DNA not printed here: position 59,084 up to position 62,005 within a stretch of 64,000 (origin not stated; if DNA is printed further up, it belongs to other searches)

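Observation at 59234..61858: LonC-type protease with Lys-to-Arg Walker A and a 55-aa polyproline-rich C-terminal tail, divergent from the T4SS operon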

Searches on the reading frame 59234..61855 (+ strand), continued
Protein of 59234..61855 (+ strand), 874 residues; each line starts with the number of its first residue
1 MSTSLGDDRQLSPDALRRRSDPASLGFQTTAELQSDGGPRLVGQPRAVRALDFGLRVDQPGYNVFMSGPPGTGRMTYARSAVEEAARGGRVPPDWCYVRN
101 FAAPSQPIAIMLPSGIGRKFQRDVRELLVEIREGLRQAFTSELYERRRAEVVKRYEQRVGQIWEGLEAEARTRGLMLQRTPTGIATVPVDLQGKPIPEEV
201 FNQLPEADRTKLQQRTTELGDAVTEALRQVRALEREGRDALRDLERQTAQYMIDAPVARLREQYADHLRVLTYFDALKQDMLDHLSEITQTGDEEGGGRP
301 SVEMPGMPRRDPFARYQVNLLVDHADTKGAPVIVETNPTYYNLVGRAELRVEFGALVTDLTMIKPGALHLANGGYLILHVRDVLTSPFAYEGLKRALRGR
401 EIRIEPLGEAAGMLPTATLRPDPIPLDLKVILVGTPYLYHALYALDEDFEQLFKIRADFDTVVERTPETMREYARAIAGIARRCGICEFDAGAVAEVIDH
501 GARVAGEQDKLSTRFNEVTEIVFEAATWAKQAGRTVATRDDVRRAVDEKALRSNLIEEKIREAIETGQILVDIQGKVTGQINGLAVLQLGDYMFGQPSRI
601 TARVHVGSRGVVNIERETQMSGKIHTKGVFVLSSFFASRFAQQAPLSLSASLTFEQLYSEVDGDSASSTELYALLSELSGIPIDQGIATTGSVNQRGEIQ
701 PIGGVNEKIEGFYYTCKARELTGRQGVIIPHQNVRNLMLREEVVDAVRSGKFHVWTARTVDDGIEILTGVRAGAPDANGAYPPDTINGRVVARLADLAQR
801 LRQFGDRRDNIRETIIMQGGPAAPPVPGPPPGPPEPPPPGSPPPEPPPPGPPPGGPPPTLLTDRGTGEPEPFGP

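Call 19: find_encoding_contigs(protein=P0062, flank=10000, max_places=1)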
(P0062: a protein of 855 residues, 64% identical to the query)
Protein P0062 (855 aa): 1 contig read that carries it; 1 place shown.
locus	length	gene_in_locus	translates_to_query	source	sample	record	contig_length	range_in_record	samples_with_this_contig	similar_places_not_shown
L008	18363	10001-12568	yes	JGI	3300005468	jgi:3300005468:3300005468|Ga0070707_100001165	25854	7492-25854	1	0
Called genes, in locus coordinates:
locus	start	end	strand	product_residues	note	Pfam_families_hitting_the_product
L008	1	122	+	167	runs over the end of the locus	-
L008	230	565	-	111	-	PF20321:DUF6616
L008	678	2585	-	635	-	PF02534:T4SS-DNA_transf (weak), PF10412:TrwB_AAD_bind, PF02534:T4SS-DNA_transf, PF12696:TraG-D_C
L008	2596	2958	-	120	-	-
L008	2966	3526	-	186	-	-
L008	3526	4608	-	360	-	-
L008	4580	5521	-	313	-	-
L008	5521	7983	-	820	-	PF11130:TraC_F_IV, PF19044:P-loop_TraG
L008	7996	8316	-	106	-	-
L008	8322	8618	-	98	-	PF04956:TrbC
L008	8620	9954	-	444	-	-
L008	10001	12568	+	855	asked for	PF20437:LonC_helical, PF13654:AAA_32, PF20436:LonB_AAA-LID, PF05362:Lon_C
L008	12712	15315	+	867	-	PF01590:GAF, PF13185:GAF_2, PF13492:GAF_3, PF00989:PAS, PF08448:PAS_4, PF13426:PAS_9, PF00990:GGDEF, PF00563:EAL, +4 more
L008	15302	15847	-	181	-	-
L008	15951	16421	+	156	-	PF00293:NUDIX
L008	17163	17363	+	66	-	-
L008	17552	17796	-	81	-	-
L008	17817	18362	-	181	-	?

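Call 34: find_related_loci(query=window:59234-61855:+, collection=genome_contigs, flank=10000)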
Query window:59234-61855:+ (874 aa) in genome_contigs; peptide patterns used: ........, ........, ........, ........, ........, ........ (x = any residue, [..] = any of these).
600 stretches matched a pattern (row limit reached: there are more); 586 encode a relative of the query (tblastn E <= 1e-3); the best 80 are kept; 80 distinct loci.
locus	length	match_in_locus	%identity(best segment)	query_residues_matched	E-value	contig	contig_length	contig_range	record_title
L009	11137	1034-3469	57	10-831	0e+0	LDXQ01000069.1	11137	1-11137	MAG: Armatimonadetes bacterium CSP1-3 XU14_C0069, whole genome shotgun sequence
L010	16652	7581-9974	65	6-806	0e+0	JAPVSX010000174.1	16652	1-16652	MAG: Armatimonadota bacterium isolate MW2_metabat.8 k97_303392, whole genome shotgun sequence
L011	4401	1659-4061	54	10-809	0e+0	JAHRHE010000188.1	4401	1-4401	MAG: Nitrospirae bacterium isolate CR_Sed_300A_bin.24 scaffold_9259, whole genome shotgun sequence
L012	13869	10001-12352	56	14-805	0e+0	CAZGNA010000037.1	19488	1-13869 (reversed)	MAG TPA_asm: uncultured bacterium isolate binchicken_co30_89 genome assembly, contig: NODE_2077_length_19488_cov_9.11223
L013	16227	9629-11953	57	10-787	0e+0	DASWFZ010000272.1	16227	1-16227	MAG TPA_asm: bacterium isolate SMAG_U2802 k141_2404566, whole genome shotgun sequence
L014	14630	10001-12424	53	9-842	0e+0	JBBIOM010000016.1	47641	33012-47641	MAG: Armatimonadota bacterium isolate EPS170215_bin_28 NODE_562_length_47641_cov_34.890325, whole genome shotgun sequenc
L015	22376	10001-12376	53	7-804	0e+0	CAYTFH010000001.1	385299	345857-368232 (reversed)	MAG TPA_asm: uncultured bacterium isolate binchicken_co30_114 genome assembly, contig: NODE_17_length_385299_cov_105.296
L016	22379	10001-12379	49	7-804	0e+0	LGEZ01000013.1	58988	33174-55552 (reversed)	MAG: Clostridia bacterium 41_269 MPF_scaffold_32, whole genome shotgun sequence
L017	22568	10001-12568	51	3-857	0e+0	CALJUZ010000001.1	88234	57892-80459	MAG TPA_asm: uncultured Firmicutes bacterium isolate SRR6713629_bin.27_CONCOCT_v1.1_MAG genome assembly, contig: ERZ7949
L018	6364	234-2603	49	11-802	0e+0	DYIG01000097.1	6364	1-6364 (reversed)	MAG TPA_asm: Thermaerobacter marianensis isolate TT109_55_7 Afr_mines_TT109_1956_length_6364_cov_2_808210, whole genome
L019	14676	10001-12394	48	7-814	0e+0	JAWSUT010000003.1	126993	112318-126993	MAG: Bacillota bacterium isolate B4G8H2-02 NODE_3_length_126993_cov_5.363918, whole genome shotgun sequence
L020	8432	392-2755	48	20-810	0e+0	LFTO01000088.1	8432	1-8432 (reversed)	MAG: Clostridiales bacterium DTU086 scaffold15620, whole genome shotgun sequence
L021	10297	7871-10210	52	22-805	0e+0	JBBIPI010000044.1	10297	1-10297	MAG: Clostridiales bacterium isolate MTF170219_bin_3 NODE_993_length_10297_cov_3.31042, whole genome shotgun sequence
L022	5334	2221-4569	46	11-800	0e+0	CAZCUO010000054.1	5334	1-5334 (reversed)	MAG TPA_asm: uncultured bacterium isolate binchicken_co25_128 genome assembly, contig: k141_58255, whole genome shotgun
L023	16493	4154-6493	46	14-800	0e+0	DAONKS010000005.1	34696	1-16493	MAG TPA_asm: bacterium isolate AMR_MDS_3707 NODE_1108_length_34696_cov_8.769031, whole genome shotgun sequence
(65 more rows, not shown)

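Call 37: search_protein_representatives(protein=window:59234-61855:+)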
Query: 874 residues. Proteins with E-value up to 0.001 (for the whole library): 8526; up to 1e-10: 5390; up to 1e-30: 2336. The best 150 are listed.
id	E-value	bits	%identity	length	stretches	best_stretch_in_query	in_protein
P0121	2.9e-238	809.8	48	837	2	291-805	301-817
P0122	4.9e-237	805.7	49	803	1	9-800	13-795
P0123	7.2e-236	801.8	49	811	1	11-807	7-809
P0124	1.3e-235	801.0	47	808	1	10-794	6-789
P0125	1.5e-232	790.9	47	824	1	10-807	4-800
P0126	2.2e-232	790.3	46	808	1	14-799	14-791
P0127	8.6e-231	785.0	48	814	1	10-803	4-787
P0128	1.4e-228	777.7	48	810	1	10-807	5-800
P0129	1.1e-227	774.8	47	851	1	10-846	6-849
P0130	5.8e-226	769.1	48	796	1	23-803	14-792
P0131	6.8e-226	768.8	44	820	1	9-812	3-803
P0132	2.2e-224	763.8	46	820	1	9-800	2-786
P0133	2.3e-224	763.8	45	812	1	9-805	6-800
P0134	4.0e-224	763.0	45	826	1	7-837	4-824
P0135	1.7e-223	760.9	47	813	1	15-806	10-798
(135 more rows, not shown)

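Call 42: find_encoding_contigs(protein=P0003, flank=10000, max_places=1)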
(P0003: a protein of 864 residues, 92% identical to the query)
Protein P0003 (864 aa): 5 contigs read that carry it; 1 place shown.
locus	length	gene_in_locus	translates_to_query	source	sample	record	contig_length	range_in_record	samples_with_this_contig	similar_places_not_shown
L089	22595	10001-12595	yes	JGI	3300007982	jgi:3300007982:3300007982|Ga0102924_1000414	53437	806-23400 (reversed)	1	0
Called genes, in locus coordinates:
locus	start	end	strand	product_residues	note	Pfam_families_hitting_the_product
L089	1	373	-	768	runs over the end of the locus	PF00270:DEAD, PF00271:Helicase_C, PF22982:WHD_HRQ1, PF09369:MZB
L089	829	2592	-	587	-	PF02534:T4SS-DNA_transf, PF10412:TrwB_AAD_bind, PF12696:TraG-D_C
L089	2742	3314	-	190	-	-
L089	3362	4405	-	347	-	-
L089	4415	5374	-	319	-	-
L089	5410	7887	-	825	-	PF11130:TraC_F_IV (weak), PF19044:P-loop_TraG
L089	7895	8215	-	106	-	-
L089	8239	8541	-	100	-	PF04956:TrbC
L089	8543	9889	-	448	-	-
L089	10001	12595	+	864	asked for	PF20437:LonC_helical, PF13654:AAA_32, PF20436:LonB_AAA-LID, PF05362:Lon_C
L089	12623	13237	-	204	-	-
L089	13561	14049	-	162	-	PF24521:Ank_KRIT1 (faint), PF12796:Ank_2, PF13606:Ank_3 (faint), PF13857:Ank_5 (weak), PF00023:Ank, PF13637:Ank_4, PF13857:Ank_5, PF00023:Ank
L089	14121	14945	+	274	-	PF01925:TauE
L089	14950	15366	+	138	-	PF07843:DUF1634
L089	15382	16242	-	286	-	PF00378:ECH_1, PF16113:ECH_2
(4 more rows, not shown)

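Call 43: find_encoding_contigs(protein=P0016, flank=10000, max_places=1)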
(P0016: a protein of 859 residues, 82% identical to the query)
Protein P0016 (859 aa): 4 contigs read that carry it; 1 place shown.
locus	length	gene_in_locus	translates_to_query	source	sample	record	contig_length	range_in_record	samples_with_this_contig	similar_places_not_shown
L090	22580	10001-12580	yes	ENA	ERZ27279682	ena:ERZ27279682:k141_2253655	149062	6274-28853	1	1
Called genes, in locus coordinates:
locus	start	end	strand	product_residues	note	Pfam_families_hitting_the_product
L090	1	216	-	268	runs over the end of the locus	PF02633:Creatininase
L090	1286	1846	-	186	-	PF01872:RibD_C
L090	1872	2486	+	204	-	PF02371:Transposase_20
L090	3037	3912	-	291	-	PF00528:BPD_transp_1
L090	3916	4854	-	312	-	PF00528:BPD_transp_1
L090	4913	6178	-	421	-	PF01547:SBP_bac_1, PF13416:SBP_bac_8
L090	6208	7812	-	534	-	PF22848:ASD1_dom, PF06964:Alpha-L-AF_C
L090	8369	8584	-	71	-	-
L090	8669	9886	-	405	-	-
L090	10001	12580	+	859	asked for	PF20437:LonC_helical, PF13654:AAA_32, PF20436:LonB_AAA-LID, PF05362:Lon_C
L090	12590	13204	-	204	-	-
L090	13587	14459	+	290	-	PF01925:TauE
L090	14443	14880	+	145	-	PF07843:DUF1634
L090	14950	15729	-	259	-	PF00378:ECH_1, PF16113:ECH_2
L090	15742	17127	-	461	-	PF00202:Aminotran_3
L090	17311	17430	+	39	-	-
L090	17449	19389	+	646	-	PF00890:FAD_binding_2 (weak), PF07992:Pyr_redox_2 (weak), PF12831:FAD_oxidored, PF13450:NAD_binding_8 (faint)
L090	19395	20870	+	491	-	PF07690:MFS_1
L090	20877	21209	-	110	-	PF12973:Cupin_7 (weak), PF07883:Cupin_2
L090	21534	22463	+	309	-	PF19300:BPD_transp_1_N, PF00528:BPD_transp_1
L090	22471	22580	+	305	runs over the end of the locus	PF12911:OppC_N, PF00528:BPD_transp_1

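Call 44: find_encoding_contigs(protein=P0005, flank=10000, max_places=1)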
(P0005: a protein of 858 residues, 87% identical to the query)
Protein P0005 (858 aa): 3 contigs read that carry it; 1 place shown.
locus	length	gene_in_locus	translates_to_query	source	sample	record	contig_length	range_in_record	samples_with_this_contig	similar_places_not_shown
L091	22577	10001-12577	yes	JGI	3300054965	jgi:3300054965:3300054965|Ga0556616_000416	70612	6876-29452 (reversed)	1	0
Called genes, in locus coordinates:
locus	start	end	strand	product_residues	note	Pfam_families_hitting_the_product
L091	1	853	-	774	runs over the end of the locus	PF00270:DEAD, PF00271:Helicase_C, PF22982:WHD_HRQ1, PF09369:MZB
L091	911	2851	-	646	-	PF10412:TrwB_AAD_bind, PF02534:T4SS-DNA_transf, PF10412:TrwB_AAD_bind, PF12696:TraG-D_C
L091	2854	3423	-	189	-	-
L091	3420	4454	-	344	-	-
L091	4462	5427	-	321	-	-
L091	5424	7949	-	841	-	PF11130:TraC_F_IV, PF19044:P-loop_TraG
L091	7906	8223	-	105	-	-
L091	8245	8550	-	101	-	PF04956:TrbC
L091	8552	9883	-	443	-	-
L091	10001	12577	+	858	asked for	PF20437:LonC_helical, PF13654:AAA_32, PF20436:LonB_AAA-LID, PF05362:Lon_C (weak)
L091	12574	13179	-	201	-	-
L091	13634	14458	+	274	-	PF01925:TauE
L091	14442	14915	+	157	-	PF07843:DUF1634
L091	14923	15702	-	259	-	PF00378:ECH_1, PF16113:ECH_2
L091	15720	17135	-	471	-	PF00202:Aminotran_3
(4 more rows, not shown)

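Call 59: find_encoding_contigs(protein=P0038, flank=10000, max_places=1)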
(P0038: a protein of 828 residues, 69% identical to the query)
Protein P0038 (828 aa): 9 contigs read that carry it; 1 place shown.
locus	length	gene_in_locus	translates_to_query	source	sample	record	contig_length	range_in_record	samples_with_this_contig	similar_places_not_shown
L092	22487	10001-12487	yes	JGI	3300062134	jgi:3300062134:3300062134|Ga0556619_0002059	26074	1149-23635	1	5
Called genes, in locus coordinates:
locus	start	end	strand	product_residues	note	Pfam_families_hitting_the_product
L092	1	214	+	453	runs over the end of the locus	?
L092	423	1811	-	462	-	PF02534:T4SS-DNA_transf, PF10412:TrwB_AAD_bind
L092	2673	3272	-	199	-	-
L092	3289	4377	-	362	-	-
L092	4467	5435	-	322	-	-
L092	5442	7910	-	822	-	PF11130:TraC_F_IV, PF19044:P-loop_TraG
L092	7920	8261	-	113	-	-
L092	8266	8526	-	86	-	PF04956:TrbC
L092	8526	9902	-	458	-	-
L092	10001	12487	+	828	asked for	PF20437:LonC_helical, PF13654:AAA_32, PF20436:LonB_AAA-LID, PF05362:Lon_C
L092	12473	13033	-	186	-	PF06114:Peptidase_M78 (faint)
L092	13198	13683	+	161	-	PF00293:NUDIX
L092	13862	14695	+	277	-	PF01925:TauE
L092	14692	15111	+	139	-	PF07843:DUF1634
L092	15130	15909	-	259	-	PF00378:ECH_1, PF16113:ECH_2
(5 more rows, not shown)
